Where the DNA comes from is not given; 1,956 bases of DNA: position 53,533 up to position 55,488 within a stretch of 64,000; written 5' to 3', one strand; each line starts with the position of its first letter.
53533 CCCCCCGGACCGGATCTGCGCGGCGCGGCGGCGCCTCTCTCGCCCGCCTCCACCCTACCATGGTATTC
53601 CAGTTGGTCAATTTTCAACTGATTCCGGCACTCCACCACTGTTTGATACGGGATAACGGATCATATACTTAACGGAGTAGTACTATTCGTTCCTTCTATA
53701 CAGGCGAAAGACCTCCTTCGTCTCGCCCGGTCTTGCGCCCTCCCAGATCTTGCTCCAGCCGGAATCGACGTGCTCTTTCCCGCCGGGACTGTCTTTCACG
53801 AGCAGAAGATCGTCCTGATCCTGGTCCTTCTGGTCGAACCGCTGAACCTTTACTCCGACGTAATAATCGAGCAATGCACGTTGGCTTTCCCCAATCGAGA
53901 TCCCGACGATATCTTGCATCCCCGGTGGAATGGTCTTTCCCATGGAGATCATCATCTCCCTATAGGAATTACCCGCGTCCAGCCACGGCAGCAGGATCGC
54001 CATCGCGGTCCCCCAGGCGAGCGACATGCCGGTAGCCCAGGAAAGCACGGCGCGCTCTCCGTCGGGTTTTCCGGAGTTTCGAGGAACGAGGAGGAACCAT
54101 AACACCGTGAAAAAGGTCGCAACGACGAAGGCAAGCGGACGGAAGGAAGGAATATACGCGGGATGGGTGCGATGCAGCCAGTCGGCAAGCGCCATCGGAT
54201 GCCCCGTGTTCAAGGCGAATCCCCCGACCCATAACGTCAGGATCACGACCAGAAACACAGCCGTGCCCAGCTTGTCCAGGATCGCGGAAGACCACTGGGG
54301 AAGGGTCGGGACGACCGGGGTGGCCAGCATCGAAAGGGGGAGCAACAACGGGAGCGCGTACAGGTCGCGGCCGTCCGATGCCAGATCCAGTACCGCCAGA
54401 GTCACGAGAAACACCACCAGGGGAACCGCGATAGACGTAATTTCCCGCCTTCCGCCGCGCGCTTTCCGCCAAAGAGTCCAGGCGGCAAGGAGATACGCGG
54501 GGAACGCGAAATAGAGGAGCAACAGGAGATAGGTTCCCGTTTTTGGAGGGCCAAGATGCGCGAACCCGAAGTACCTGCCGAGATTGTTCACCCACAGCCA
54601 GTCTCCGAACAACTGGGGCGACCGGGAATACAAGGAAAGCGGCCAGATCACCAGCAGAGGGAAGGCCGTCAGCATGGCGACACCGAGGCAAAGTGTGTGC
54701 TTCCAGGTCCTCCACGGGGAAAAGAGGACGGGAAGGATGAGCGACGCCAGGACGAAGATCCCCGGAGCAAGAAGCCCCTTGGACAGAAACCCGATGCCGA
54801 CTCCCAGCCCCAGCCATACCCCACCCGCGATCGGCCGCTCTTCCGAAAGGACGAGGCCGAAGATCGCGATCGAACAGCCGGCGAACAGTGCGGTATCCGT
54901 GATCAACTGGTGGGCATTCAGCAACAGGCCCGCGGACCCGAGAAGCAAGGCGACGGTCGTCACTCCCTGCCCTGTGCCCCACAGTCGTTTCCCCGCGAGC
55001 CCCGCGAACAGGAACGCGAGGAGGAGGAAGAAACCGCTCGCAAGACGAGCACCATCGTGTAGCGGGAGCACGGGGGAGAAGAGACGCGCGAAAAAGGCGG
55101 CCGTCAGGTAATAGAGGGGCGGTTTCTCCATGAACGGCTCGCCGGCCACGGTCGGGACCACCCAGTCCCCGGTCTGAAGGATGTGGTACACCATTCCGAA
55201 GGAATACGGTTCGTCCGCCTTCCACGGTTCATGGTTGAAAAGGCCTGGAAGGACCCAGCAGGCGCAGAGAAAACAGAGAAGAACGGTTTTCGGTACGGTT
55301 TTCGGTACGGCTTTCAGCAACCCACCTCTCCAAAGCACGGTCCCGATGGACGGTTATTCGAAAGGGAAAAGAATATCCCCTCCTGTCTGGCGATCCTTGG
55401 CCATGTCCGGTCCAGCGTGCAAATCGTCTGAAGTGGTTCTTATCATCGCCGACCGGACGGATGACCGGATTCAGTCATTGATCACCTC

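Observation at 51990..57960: Three paralogous DUF5666-like lipoproteins interleaved with an ArnT/PMT-family GT-C glycosyltransferase: candidate lipoprotein glycosylation or surface-variation module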

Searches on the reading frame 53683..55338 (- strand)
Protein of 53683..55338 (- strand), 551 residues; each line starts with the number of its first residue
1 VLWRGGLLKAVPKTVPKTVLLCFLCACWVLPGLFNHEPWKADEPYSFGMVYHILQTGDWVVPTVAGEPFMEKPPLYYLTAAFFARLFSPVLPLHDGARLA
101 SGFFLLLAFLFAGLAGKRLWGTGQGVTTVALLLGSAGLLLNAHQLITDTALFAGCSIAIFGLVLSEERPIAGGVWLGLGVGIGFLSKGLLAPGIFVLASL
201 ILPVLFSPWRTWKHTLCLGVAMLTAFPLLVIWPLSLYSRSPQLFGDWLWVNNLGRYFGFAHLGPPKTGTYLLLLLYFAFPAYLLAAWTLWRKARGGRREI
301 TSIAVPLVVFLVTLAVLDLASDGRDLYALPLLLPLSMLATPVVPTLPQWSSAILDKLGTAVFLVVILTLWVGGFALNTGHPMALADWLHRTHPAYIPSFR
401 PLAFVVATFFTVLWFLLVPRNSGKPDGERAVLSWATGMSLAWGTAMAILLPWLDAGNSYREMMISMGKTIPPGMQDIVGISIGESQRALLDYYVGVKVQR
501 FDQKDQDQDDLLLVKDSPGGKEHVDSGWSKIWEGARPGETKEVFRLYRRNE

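Call 3: search_protein_families(library=pfam, proteins=[window:53683-55338:-], max_evalue=0.01)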
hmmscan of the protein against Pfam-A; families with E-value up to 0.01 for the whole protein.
window:53683-55338:- (551 aa): 0 families

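Call 4: search_protein_families(library=ncbifam, proteins=[window:53683-55338:-], max_evalue=0.01)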
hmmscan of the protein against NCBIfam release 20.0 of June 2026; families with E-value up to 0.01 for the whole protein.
window:53683-55338:- (551 aa): 1 family
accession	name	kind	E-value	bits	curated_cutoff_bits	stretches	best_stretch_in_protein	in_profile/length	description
NF009784.2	PRK13279.1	equivalog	5.3e-14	51.7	567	1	17-367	7-356/539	lipid IV(A) 4-amino-4-deoxy-L-arabinosyltransferase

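Call 7: search_protein_families(library=pfam, proteins=[window:53683-55338:-], max_evalue=10)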
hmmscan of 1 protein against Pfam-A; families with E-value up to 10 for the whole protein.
window:53683-55338:- (551 aa): 1 family
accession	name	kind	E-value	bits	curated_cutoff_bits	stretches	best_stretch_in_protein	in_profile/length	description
PF04418.17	DUF543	-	3.3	8.1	24.1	0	146-183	30-64/75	Domain of unknown function (DUF543)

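Call 8: search_solved_structures(query=window:53683-55338:-, max_evalue=1, show_alignments=2)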
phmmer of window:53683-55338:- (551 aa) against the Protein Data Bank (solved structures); distinct sequences matched with E-value up to 1: 1.
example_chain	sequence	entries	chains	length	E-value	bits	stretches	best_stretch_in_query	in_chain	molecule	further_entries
6l4u_5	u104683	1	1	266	0.59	11.8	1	350-487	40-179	Fucoxanthin chlorophyll a/c-binding protein Lhcr11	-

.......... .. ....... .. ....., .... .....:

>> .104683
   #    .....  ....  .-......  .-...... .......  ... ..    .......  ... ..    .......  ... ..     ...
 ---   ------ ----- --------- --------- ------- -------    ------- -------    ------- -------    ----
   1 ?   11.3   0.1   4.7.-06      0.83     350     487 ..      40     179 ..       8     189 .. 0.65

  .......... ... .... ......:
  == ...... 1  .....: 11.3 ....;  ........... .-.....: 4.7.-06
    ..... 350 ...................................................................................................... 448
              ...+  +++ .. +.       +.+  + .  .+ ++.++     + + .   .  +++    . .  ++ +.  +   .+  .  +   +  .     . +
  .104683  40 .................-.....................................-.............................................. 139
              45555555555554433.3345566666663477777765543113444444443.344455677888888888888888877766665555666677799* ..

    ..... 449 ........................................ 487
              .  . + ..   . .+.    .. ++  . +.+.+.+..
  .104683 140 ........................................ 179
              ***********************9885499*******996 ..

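Call 9: find_homologous_proteins(query=window:53683-55338:-)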
Query window:53683-55338:- (551 aa): 2003 proteins with E <= 0.001 among 8000 candidates; the best 120 are listed.
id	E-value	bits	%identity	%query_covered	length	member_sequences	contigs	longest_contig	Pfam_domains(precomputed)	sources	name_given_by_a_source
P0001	0.0e+0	1133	100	91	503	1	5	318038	-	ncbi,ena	-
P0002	0.0e+0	1076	88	98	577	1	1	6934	-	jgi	jgi:4-amino-4-deoxy-L-arabinose transferase-like glycosyltransferase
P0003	0.0e+0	1068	87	98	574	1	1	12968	-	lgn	-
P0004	0.0e+0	1044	85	98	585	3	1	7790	-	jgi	jgi:4-amino-4-deoxy-L-arabinose transferase-like glycosyltransferase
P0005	0.0e+0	1039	85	98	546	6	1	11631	-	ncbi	-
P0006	0.0e+0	1019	83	98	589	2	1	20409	-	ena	-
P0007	3.2e-296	1002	82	98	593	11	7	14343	-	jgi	jgi:4-amino-4-deoxy-L-arabinose transferase-like glycosyltransferase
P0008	4.3e-293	991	80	98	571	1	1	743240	-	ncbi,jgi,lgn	ncbi:MAG TPA: hypothetical protein VGK27_13005 [Candidatus Deferrimicrobiaceae bacterium]|jgi:4-amin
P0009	6.5e-279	945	84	91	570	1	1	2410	-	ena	-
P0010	1.7e-278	943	78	96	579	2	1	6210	-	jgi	jgi:4-amino-4-deoxy-L-arabinose transferase-like glycosyltransferase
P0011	2.9e-278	942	84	91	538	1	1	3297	-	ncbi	-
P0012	2.9e-250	850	86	80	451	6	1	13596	-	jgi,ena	-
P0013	6.7e-248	842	70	98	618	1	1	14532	PF13231.13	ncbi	ncbi:MAG: ArnT family glycosyltransferase [Gemmatimonadota bacterium]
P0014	1.1e-226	772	66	96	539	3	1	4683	-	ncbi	-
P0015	3.8e-216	737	63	94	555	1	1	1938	-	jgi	-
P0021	8.5e-165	568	51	99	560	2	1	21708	PF13231.13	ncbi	-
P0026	1.2e-163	564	50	96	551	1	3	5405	PF13231.13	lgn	-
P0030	1.7e-162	560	51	96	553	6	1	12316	PF13231.13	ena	-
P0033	4.3e-161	556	50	96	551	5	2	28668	PF13231.13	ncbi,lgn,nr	ncbi:MAG: glycosyltransferase family 39 protein [Gammaproteobacteria bacterium]|nr:glycosyltransfera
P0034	6.5e-161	555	49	96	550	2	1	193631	PF13231.13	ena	-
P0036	7.3e-161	555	50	94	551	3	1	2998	PF13231.13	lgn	-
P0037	1.1e-160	554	49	96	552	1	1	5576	PF13231.13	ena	-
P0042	3.8e-160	552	50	94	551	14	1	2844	PF13231.13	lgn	-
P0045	6.5e-160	552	49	94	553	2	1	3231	PF13231.13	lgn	-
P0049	2.4e-159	550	49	96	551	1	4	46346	PF13231.13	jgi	jgi:4-amino-4-deoxy-L-arabinose transferase-like glycosyltransferase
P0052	8.5e-159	548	50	96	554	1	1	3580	PF13231.13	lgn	-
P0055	3.3e-158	546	50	95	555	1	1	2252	PF13231.13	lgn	-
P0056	3.7e-158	546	49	96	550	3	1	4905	PF13231.13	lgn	-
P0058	5.7e-158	545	49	96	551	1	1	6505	PF13231.13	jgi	-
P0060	1.5e-157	544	49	96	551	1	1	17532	PF13231.13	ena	-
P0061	1.7e-157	544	49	97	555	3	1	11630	PF13231.13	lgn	-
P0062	2.6e-157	543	50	97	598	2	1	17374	PF13231.13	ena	-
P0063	3.9e-157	542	49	96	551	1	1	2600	PF13231.13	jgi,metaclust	metaclust:\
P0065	7.4e-157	542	50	97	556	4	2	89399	PF13231.13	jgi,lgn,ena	-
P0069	1.8e-156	540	48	95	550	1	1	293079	-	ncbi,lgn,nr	ncbi:MAG: glycosyltransferase family 39 protein [Sulfuricella sp.]|nr:glycosyltransferase family 39 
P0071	4.0e-156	539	48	97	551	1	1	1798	PF13231.13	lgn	-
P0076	3.3e-155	536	49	97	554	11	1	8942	PF13231.13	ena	-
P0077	3.5e-155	536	49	97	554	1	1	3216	PF13231.13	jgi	-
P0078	6.1e-155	535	48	96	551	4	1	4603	PF13231.13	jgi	-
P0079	1.3e-154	534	48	97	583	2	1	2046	PF13231.13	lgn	-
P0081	6.0e-154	532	48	99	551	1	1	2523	PF13231.13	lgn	-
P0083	6.8e-153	529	46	96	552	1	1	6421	PF13231.13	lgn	-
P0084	7.4e-153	528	48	97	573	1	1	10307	PF13231.13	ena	-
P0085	1.5e-152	527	46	97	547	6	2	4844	PF13231.13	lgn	-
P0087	8.3e-152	525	50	94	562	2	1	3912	PF13231.13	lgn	-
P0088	1.1e-151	524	49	97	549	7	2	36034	PF13231.13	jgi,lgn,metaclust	metaclust:\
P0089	1.1e-151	524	48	98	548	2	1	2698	PF13231.13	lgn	-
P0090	2.4e-151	523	49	95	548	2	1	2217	PF13231.13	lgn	-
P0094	6.6e-151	522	49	97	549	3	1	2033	PF13231.13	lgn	-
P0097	1.2e-150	521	48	94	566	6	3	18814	PF13231.13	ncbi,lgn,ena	-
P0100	5.0e-150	519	48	97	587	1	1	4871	PF13231.13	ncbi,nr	ncbi:MAG TPA: glycosyltransferase family 39 protein [Geobacterales bacterium]|nr:glycosyltransferase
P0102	6.5e-150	519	46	98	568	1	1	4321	PF13231.13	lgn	-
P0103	7.3e-150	518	48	97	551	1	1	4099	PF13231.13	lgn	-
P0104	1.3e-149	518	48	96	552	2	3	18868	PF13231.13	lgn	-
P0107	6.5e-149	515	47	96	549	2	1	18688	PF13231.13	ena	-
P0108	6.6e-149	515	48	96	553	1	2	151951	PF13231.13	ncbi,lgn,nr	ncbi:MAG: glycosyltransferase family 39 protein [Sulfuricella denitrificans]|nr:glycosyltransferase 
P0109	7.7e-149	515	47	98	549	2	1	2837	PF13231.13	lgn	-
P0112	3.4e-148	513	47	97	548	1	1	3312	PF13231.13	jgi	jgi:4-amino-4-deoxy-L-arabinose transferase-like glycosyltransferase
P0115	1.2e-147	511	46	97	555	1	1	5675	PF13231.13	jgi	jgi:4-amino-4-deoxy-L-arabinose transferase-like glycosyltransferase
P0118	1.4e-147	511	45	96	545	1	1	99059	PF13231.13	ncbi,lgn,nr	ncbi:MAG: glycosyltransferase family 39 protein [Geobacteraceae bacterium]|nr:glycosyltransferase fa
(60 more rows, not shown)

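Call 11: find_encoding_contigs(protein=P0008, flank=10000, max_places=2)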
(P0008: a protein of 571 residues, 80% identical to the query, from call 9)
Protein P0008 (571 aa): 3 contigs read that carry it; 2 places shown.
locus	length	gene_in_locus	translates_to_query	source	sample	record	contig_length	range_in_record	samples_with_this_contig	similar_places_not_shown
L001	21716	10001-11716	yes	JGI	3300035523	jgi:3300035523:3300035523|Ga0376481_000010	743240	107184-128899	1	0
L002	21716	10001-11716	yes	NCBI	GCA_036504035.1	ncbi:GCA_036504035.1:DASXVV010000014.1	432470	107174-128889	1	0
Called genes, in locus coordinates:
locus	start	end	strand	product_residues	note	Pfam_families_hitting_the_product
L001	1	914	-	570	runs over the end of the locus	PF02776:TPP_enzyme_N, PF00205:TPP_enzyme_M, PF02775:TPP_enzyme_C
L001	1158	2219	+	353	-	PF08240:ADH_N, PF00107:ADH_zinc_N, PF13602:ADH_zinc_N_2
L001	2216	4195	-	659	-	PF00005:ABC_tran, PF00006:ATP-synt_ab (faint), PF02463:SMC_N (faint), PF13191:AAA_16 (faint), PF13476:AAA_23 (faint), PF12848:ABC_tran_Xtn, PF00005:ABC_tran, PF16326:ABC_tran_CTD, +2 more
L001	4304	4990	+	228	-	-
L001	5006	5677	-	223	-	-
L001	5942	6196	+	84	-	PF02604:PhdYeFM_antitox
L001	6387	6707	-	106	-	-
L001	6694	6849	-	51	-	-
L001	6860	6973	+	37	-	-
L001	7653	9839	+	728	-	PF17876:CSD2 (weak), PF00773:RNB, PF00575:S1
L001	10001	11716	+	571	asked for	-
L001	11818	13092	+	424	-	PF00072:Response_reg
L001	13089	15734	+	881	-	PF00133:tRNA-synt_1, PF09334:tRNA-synt_1g, PF13603:tRNA-synt_1_2, PF09334:tRNA-synt_1g, PF08264:Anticodon_1, PF10458:Val_tRNA-synt_C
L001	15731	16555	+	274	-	PF02749:QRPTase_N, PF01729:QRPTase_C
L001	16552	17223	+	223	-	-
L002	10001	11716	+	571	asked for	-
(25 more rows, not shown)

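Call 12: find_encoding_contigs(protein=P0069, flank=10000, max_places=2)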
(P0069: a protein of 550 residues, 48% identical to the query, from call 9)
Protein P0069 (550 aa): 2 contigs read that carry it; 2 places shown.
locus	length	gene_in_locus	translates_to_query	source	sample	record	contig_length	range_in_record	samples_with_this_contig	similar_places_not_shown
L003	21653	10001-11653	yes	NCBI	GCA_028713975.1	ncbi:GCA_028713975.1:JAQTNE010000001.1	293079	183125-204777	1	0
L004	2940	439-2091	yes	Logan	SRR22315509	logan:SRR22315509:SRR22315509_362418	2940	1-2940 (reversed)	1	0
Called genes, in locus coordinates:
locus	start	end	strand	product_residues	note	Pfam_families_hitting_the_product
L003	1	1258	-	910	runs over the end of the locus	PF12705:PDDEXK_1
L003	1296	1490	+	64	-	-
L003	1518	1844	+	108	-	PF00085:Thioredoxin, PF13098:Thioredoxin_2 (weak), PF13905:Thioredoxin_8 (faint)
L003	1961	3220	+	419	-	PF07498:Rho_N, PF07497:Rho_RNA_bind, PF00006:ATP-synt_ab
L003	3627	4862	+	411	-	PF01075:Glyco_transf_9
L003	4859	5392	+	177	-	PF04138:GtrA_DPMS_TM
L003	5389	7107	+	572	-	PF02366:PMT, PF13231:PMT_2 (weak)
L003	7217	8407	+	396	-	PF13088:BNR_2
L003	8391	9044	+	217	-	-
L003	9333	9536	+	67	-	PF01197:Ribosomal_L31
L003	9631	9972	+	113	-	-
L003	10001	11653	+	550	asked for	-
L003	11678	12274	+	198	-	PF12804:NTP_transf_3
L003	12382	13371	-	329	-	PF00768:Peptidase_S11, PF13354:Beta-lactamase2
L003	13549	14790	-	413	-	PF00180:Iso_dh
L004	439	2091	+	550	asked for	-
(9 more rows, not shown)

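Call 13: find_encoding_contigs(protein=P0118, flank=10000, max_places=2)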
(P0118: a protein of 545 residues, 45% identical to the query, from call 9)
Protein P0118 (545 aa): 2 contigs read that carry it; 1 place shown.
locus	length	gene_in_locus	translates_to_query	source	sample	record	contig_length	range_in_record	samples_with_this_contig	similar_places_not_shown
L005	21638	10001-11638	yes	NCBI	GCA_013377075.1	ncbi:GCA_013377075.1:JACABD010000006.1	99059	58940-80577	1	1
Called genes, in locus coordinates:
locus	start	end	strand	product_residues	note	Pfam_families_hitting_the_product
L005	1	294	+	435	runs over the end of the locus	PF04413:Glycos_transf_N, PF00534:Glycos_transf_1 (weak)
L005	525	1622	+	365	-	PF02606:LpxK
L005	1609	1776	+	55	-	PF03966:Trm112p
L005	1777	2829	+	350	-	PF01075:Glyco_transf_9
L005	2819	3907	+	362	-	PF01075:Glyco_transf_9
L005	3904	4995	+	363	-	PF13439:Glyco_transf_4, PF13579:Glyco_trans_4_4, PF00534:Glycos_transf_1, PF13692:Glyco_trans_1_4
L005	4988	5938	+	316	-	PF00535:Glycos_transf_2, PF10111:Glyco_tranf_2_2, PF13641:Glyco_tranf_2_3 (weak)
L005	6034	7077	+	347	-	PF00852:Glyco_transf_10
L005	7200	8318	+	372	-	-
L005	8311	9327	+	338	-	PF01075:Glyco_transf_9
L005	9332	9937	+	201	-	PF14063:DUF4254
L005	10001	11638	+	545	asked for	PF13231:PMT_2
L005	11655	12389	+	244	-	PF01522:Polysacc_deac_1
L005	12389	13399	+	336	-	PF00106:adh_short (faint), PF01073:3Beta_HSD, PF01370:Epimerase, PF02719:Polysacc_synt_2, PF04321:RmlD_sub_bind, PF07993:NAD_binding_4 (faint), PF16363:GDP_Man_Dehyd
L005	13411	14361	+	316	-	-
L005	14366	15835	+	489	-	PF00294:PfkB, PF01467:CTP_transf_like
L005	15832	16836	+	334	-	PF01073:3Beta_HSD, PF01370:Epimerase, PF02719:Polysacc_synt_2, PF04321:RmlD_sub_bind, PF05368:NmrA (weak), PF13460:NAD_binding_10 (weak), PF16363:GDP_Man_Dehyd, PF07993:NAD_binding_4 (weak)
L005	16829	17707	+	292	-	PF03755:YicC-like_N, PF08340:YicC-like_C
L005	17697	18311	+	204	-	PF00625:Guanylate_kin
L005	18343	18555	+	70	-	PF01192:RNA_pol_Rpb6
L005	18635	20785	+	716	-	PF01966:HD, PF13328:HD_4, PF04607:RelA_SpoT, PF02824:TGS, PF19296:RelA_AH, PF28438:RelA_RIS, PF01842:ACT (weak), PF13291:ACT_4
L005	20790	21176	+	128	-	PF01042:Ribonuc_L-PSP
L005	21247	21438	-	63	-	PF00830:Ribosomal_L28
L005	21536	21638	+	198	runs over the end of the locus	PF02698:DUF218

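Call 15: find_encoding_contigs(protein=P0006, flank=10000, max_places=2)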
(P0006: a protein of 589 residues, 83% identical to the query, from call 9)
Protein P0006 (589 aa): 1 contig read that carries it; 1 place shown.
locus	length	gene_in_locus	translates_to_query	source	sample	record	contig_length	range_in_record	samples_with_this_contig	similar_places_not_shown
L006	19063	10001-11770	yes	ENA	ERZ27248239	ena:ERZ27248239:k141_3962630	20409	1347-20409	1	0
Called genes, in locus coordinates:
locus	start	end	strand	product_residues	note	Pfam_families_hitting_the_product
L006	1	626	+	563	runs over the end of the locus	PF00664:ABC_membrane, PF00005:ABC_tran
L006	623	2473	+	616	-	PF00664:ABC_membrane, PF00005:ABC_tran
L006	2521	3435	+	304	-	PF01259:SAICAR_synt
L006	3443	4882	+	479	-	PF00289:Biotin_carb_N, PF02786:CPSase_L_D2, PF02222:ATP-grasp (weak), PF07478:Dala_Dala_lig_C, PF02785:Biotin_carb_C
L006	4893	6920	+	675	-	PF00682:HMGL-like (faint), PF02436:PYC_OADA, PF00364:Biotin_lipoyl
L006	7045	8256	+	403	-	PF00578:AhpC-TSA, PF08534:Redoxin, PF13905:Thioredoxin_8 (weak)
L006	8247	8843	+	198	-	PF00293:NUDIX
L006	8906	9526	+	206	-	PF07021:MetW, PF13489:Methyltransf_23, PF13847:Methyltransf_31, PF08241:Methyltransf_11, PF08242:Methyltransf_12, PF13649:Methyltransf_25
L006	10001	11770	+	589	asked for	-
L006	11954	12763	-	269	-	PF01058:Oxidored_q6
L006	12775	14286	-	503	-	PF00329:Complex1_30kDa, PF00346:Complex1_49kDa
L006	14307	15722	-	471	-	PF00361:Proton_antipo_M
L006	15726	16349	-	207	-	-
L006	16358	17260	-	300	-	PF00146:NADHdh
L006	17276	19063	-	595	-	?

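Call 16: find_encoding_contigs(protein=P0001, flank=10000, max_places=5)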
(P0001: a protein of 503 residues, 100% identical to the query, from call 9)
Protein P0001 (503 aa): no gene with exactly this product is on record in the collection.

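Call 17: find_encoding_contigs(protein=P0003, flank=10000, max_places=2)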
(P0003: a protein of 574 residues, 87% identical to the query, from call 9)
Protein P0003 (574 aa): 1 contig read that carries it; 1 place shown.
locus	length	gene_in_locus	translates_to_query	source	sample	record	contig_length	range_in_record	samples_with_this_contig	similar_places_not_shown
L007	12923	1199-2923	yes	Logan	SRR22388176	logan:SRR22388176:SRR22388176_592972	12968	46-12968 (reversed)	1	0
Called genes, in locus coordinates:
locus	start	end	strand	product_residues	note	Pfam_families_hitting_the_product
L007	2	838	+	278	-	?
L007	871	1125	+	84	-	PF02416:TatA_B_E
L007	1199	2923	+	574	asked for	-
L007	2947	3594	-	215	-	PF14378:PAP2_3, PF01569:PAP2, PF14360:PAP2_C (weak)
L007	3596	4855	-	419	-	PF05239:PRC (weak), PF14841:FliG_M (faint), PF03448:MgtE_N, PF00571:CBS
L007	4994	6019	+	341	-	PF12801:Fer4_5, PF00037:Fer4 (faint), PF12798:Fer4_3 (faint), PF12838:Fer4_7 (faint), PF12801:Fer4_5, PF13237:Fer4_10, PF14697:Fer4_21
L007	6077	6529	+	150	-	PF02082:Rrf2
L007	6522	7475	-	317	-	PF00912:Transgly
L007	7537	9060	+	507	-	-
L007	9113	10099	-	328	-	PF00881:Nitroreductase, PF13279:4HBT_2, PF03061:4HBT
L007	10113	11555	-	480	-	PF00905:Transpeptidase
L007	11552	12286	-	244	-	PF08241:Methyltransf_11 (weak), PF08242:Methyltransf_12 (weak), PF13649:Methyltransf_25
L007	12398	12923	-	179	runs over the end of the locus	-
